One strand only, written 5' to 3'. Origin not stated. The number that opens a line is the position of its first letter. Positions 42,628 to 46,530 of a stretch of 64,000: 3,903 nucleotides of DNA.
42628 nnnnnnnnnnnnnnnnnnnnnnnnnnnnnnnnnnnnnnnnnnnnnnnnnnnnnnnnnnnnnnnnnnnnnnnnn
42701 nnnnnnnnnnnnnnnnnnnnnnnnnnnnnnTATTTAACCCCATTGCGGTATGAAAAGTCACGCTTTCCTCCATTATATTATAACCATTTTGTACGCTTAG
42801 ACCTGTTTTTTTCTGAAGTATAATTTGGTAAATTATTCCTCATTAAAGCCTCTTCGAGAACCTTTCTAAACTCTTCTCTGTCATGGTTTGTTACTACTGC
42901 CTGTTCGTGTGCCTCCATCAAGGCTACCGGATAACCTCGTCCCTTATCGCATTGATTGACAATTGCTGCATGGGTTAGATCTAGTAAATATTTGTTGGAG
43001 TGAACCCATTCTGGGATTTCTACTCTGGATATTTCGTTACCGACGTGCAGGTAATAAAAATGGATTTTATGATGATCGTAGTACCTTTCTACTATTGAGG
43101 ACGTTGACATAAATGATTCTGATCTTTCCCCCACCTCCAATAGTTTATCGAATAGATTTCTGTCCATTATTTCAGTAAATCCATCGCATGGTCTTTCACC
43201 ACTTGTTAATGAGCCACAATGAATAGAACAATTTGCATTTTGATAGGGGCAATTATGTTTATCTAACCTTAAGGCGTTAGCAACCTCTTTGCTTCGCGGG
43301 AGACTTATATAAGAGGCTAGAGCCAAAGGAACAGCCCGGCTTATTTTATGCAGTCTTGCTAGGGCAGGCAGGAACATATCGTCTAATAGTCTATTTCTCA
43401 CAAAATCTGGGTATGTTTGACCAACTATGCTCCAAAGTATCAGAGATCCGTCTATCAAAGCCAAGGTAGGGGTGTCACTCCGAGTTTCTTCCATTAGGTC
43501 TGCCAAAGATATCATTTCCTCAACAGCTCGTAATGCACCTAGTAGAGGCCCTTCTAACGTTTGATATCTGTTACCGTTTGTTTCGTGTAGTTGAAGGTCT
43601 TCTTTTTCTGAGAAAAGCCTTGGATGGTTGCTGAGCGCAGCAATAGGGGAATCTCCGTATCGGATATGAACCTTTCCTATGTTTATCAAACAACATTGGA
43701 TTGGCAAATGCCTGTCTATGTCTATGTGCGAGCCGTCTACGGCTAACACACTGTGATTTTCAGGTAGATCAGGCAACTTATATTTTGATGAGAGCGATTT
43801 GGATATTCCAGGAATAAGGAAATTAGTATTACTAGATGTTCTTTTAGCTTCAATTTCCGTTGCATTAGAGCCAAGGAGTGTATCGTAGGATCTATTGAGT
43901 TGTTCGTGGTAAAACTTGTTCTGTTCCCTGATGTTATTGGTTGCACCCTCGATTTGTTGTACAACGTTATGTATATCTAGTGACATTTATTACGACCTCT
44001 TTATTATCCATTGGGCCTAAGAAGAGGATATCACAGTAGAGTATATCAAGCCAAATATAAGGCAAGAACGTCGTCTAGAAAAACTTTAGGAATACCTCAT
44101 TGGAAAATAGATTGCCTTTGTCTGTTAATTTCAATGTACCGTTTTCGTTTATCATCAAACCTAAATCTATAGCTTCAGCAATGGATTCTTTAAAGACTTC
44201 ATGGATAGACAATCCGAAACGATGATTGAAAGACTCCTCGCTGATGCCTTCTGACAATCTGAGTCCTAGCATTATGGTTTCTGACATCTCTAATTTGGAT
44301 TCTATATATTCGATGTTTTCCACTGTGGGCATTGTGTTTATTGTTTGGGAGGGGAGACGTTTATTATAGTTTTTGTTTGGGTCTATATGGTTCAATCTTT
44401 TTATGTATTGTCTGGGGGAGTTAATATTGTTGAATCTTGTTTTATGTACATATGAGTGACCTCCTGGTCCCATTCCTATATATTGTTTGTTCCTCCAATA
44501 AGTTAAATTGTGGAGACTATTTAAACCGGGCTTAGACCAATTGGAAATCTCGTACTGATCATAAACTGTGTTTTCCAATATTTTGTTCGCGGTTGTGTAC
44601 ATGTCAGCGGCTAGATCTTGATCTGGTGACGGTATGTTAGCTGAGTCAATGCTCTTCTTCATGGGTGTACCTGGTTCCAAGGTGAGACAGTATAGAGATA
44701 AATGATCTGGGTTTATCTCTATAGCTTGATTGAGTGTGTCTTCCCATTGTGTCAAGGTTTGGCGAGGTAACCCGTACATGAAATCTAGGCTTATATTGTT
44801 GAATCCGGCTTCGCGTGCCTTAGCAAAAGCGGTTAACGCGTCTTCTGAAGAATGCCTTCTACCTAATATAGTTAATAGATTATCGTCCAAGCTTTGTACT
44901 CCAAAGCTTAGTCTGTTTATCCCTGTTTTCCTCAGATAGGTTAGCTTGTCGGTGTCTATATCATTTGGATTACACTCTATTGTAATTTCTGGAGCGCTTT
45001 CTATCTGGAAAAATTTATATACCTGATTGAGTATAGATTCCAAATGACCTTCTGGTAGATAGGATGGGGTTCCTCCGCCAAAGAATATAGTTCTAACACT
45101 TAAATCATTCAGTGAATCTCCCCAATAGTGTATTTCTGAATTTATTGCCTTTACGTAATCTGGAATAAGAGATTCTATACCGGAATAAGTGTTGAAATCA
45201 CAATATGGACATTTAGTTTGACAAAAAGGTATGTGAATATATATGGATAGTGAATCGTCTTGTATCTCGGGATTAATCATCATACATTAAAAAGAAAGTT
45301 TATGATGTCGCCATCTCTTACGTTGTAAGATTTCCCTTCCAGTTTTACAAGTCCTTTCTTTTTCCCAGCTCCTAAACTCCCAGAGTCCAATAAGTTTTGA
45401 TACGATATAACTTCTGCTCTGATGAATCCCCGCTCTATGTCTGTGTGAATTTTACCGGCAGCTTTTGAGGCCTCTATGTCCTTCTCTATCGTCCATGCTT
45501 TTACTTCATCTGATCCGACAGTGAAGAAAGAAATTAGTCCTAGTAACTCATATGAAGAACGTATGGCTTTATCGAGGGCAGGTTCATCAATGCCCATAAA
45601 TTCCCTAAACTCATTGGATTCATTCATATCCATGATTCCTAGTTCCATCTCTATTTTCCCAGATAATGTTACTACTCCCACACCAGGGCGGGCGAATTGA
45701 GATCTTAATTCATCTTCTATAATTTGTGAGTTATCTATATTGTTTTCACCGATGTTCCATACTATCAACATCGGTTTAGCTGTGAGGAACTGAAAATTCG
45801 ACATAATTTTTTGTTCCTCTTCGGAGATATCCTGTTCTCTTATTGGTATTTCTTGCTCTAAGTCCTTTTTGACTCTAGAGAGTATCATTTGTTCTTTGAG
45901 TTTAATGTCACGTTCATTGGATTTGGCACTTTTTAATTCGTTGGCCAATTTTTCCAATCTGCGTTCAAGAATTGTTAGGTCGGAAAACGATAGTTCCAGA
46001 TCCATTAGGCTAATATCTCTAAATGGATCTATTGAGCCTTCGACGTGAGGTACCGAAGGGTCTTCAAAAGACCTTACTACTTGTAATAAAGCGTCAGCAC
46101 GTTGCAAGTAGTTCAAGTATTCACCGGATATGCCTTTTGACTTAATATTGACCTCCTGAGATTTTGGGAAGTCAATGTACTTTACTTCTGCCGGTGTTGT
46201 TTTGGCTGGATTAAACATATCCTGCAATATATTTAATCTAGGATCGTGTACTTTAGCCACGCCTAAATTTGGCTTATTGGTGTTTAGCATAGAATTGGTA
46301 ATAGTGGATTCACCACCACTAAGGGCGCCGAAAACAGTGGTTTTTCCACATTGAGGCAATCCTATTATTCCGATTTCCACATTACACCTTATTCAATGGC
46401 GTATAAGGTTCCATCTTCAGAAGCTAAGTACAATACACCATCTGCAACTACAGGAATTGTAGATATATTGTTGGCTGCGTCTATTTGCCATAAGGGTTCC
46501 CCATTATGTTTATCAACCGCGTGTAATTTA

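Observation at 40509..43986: Three-gene NurA-like / 192-aa orphan / HerA-like ATPase operon embedded among housekeeping genes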

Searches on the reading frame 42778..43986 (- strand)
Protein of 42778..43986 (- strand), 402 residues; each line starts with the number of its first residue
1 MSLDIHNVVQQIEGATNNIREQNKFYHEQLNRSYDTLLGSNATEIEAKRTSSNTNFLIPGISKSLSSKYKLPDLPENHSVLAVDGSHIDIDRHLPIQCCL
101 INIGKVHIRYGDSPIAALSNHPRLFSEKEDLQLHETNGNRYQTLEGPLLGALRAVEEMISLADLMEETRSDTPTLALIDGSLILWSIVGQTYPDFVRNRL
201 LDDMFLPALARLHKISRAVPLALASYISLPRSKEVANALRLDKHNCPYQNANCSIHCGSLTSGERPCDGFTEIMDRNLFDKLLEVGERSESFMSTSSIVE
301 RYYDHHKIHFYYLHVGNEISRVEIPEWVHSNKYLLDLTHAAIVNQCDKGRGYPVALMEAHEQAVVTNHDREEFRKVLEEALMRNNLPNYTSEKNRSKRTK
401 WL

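Call 3: search_protein_families(library=pfam, proteins=[window:42778-43986:-], max_evalue=1)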
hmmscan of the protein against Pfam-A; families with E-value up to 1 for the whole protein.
window:42778-43986:- (402 aa): 1 family
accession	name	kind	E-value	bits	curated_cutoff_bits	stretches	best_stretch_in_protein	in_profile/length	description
PF09376.16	NurA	-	4.3e-26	92.4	21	1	78-365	1-254/254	NurA domain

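Call 4: search_protein_families(library=padloc, proteins=[window:42778-43986:-], max_evalue=1)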
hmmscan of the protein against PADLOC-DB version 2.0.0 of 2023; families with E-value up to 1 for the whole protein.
window:42778-43986:- (402 aa): 0 families

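Call 5: search_protein_families(library=ncbifam, proteins=[window:42778-43986:-], max_evalue=1)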
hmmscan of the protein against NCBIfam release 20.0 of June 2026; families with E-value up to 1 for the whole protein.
window:42778-43986:- (402 aa): 1 family
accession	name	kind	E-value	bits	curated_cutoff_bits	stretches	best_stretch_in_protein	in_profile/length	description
NF041033.1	NurA_Sulf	equivalog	0.14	11.4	400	1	313-383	255-321/331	DNA double-strand break repair nuclease NurA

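Call 17: search_solved_structures(query=window:42778-43986:-, max_evalue=1)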
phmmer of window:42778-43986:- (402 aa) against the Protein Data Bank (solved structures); distinct sequences matched with E-value up to 1: 0.

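Call 70: search_solved_structures(query=A4, max_evalue=1)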
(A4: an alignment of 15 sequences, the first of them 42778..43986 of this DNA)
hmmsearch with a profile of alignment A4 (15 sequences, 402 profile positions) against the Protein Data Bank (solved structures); distinct sequences matched with E-value up to 1: 2.
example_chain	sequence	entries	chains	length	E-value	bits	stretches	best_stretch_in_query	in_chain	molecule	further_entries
3aei_A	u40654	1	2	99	0.37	12.9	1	109-170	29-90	Prefoldin beta subunit 2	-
5w9a_A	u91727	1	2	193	0.67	12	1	20-62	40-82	Tripartite motif-containing protein 5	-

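Call 95: search_protein_families(library=phrogs, proteins=[window:42778-43986:-], max_evalue=0.001)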
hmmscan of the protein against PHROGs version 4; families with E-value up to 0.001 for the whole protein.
window:42778-43986:- (402 aa): 0 families

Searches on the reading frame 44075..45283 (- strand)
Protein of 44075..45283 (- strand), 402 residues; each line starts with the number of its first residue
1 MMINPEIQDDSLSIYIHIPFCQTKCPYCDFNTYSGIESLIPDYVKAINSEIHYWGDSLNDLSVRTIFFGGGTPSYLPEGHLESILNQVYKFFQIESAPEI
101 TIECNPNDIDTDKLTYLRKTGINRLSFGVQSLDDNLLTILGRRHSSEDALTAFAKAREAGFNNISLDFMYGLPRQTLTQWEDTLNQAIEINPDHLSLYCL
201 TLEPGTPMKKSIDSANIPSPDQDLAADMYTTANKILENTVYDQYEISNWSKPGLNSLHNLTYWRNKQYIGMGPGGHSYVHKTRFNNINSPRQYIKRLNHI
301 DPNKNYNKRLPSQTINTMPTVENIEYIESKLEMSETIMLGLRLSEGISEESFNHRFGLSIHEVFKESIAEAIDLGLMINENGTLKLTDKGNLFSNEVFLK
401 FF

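Call 86: search_protein_families(library=ncbifam, proteins=[window:44075-45283:-], max_evalue=1e-10)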
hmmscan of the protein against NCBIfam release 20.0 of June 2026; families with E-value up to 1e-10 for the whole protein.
window:44075-45283:- (402 aa): 17 families
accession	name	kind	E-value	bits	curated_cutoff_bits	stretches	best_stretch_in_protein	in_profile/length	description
TIGR00539.1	hemN_rel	equivalog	3.6e-97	325.7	205.4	1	13-386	2-354/361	radical SAM family heme chaperone HemW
NF005133.0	PRK06582.1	equivalog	3.6e-88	296.2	597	1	3-395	3-382/390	coproporphyrinogen III oxidase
NF006067.1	PRK08208.1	equivalog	7.5e-65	219.5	380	1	7-397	31-410/427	STM4012 family radical SAM protein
TIGR03994.1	rSAM_HemZ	equivalog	4e-59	200.7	321.4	1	9-304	82-397/401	coproporphyrinogen dehydrogenase HemZ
TIGR04107.1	rSAM_HutW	equivalog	8.7e-57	192.8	400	1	12-394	40-407/419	heme anaerobic degradation radical SAM methyltransferase ChuW/HutW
NF004567.0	PRK05904.1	equivalog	1.6e-52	178.8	355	1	13-308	8-296/353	coproporphyrinogen III oxidase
TIGR00538.1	hemN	equivalog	1.3e-49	169.3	324.95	1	5-267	43-309/454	oxygen-independent coproporphyrinogen III oxidase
NF006060.0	PRK08207.1-3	equivalog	9.6e-47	159.8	653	1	8-245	146-390/477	coproporphyrinogen III oxidase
NF006064.0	PRK08207.2-2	equivalog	6.4e-44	150.7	504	1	8-301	141-452/465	coproporphyrinogen III oxidase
NF006061.0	PRK08207.1-4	equivalog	1.4e-43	149.5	702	1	9-303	171-488/501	coproporphyrinogen III oxidase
NF006385.0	PRK08629.1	equivalog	4.3e-42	144.4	355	1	8-394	49-406/439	coproporphyrinogen III oxidase family protein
NF006062.0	PRK08207.1-5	equivalog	1.2e-32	113.4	1007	1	9-265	146-408/476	coproporphyrinogen III oxidase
NF006059.0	PRK08207.1-1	equivalog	1.7e-32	112.8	1012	1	10-244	170-408/496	coproporphyrinogen III oxidase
NF006066.0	PRK08207.2-5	equivalog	6.6e-29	100.9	1117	1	11-283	190-476/518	coproporphyrinogen III oxidase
NF006063.0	PRK08207.2-1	equivalog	7.1e-29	100.8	1074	1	7-209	188-395/518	coproporphyrinogen III oxidase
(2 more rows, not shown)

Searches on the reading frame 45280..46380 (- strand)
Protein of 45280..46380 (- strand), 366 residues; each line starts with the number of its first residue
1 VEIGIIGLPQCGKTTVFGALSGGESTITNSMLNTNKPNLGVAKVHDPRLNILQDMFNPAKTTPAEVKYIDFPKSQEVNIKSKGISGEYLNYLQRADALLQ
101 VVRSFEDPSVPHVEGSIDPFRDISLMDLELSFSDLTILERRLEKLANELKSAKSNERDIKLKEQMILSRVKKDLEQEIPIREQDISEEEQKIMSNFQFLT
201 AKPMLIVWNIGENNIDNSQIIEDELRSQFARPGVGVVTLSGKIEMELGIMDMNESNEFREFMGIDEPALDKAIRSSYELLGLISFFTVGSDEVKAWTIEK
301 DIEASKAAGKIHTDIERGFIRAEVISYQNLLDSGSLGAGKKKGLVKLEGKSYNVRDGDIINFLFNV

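Call 86: search_protein_families(library=ncbifam, proteins=[window:45280-46380:-], max_evalue=1e-10)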
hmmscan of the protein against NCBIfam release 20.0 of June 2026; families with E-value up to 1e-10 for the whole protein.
window:45280-46380:- (366 aa): 2 families
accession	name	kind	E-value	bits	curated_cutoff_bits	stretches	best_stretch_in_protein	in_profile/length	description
TIGR00092.1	TIGR00092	equivalog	9.8e-90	301.3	279.2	1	2-366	4-368/368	redox-regulated ATPase YchF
NF007171.0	PRK09602.1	subfamily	3.5e-17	62.4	387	1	1-247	3-259/397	YchF-related putative GTPase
